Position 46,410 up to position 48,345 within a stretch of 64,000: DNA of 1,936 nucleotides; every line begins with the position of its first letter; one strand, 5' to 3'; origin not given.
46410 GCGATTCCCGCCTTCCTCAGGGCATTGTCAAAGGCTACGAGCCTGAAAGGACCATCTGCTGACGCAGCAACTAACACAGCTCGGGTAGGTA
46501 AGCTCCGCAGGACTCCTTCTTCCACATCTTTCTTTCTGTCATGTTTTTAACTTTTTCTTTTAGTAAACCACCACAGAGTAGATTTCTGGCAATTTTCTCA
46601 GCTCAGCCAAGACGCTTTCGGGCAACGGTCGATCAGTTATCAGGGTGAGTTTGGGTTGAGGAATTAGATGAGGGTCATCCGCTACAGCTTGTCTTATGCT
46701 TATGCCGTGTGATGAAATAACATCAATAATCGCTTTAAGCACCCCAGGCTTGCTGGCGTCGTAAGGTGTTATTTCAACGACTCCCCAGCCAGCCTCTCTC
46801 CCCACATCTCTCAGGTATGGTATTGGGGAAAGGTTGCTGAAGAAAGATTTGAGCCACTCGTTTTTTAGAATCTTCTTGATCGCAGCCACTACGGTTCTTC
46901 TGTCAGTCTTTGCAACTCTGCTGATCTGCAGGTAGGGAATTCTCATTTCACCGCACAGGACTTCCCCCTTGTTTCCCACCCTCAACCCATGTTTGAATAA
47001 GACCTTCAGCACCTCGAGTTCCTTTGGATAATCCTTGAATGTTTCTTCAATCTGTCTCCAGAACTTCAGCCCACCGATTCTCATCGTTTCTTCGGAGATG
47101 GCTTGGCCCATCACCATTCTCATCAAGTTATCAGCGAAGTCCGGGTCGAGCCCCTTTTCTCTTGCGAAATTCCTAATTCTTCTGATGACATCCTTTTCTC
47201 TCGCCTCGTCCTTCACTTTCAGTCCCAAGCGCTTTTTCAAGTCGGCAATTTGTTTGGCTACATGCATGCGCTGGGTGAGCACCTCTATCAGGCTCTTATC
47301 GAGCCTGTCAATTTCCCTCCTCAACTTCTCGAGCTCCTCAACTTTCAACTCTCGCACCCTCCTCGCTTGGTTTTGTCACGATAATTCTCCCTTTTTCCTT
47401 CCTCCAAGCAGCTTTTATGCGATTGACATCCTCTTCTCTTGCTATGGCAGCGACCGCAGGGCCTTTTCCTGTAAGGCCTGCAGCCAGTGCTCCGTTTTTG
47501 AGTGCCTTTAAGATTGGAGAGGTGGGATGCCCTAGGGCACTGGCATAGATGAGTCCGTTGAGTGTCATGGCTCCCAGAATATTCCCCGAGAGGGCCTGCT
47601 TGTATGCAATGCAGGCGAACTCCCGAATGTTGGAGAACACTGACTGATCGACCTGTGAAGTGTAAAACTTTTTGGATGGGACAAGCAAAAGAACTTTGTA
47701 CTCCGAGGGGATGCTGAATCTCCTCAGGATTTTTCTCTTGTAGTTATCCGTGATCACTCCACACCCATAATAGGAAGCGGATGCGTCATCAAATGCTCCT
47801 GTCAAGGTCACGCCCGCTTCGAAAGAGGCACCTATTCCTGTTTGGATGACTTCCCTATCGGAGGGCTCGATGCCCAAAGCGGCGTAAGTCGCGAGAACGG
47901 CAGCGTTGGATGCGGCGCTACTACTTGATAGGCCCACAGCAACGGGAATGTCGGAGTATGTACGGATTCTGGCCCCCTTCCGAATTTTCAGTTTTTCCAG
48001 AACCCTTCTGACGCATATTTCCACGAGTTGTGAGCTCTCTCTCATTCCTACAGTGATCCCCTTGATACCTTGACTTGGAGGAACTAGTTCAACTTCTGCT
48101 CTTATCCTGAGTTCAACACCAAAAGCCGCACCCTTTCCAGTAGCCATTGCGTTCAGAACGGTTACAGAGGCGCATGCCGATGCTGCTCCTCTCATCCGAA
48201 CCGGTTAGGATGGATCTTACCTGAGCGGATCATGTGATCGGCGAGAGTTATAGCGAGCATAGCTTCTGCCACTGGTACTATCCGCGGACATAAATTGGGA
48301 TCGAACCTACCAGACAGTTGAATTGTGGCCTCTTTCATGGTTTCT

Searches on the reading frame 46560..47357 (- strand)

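Call 35: search_protein_families(library=pfam, proteins=[window:46560-47357:-])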
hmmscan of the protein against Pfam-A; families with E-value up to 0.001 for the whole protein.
window:46560-47357:- (265 aa): 3 families
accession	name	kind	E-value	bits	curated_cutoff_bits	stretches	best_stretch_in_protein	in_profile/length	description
PF01817.26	CM_2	-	8.5e-22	77.6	27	1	12-90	1-79/80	Chorismate mutase type II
PF01842.31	ACT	-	1.8e-05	24.8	27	1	203-257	10-65/66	ACT domain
PF13291.12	ACT_4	-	0.0004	21.5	27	0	203-262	16-78/80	ACT domain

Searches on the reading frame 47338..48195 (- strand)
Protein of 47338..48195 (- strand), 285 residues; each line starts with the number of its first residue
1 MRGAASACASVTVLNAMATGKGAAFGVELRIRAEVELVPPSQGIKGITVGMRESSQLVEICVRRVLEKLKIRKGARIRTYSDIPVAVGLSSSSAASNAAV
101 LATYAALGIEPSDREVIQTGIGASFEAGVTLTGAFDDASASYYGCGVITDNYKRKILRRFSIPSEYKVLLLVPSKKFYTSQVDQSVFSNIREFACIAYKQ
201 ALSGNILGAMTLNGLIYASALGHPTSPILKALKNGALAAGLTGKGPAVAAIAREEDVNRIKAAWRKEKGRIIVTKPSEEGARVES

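Call 35: search_protein_families(library=pfam, proteins=[window:47338-48195:-])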
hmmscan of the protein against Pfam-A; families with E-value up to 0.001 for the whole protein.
window:47338-48195:- (285 aa): 3 families
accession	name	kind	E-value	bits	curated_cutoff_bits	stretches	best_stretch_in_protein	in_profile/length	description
PF00288.32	GHMP_kinases_N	-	4.3e-15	56.1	22.3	1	57-144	2-86/87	GHMP kinases N terminal domain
PF08544.19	GHMP_kinases_C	-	3e-07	31.2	21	1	221-267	32-82/85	GHMP kinases C terminal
PF22700.2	MVD-like_N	-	1.7e-05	24.9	27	1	53-124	60-132/157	Diphosphomevalonate decarboxylase-like N-terminal domain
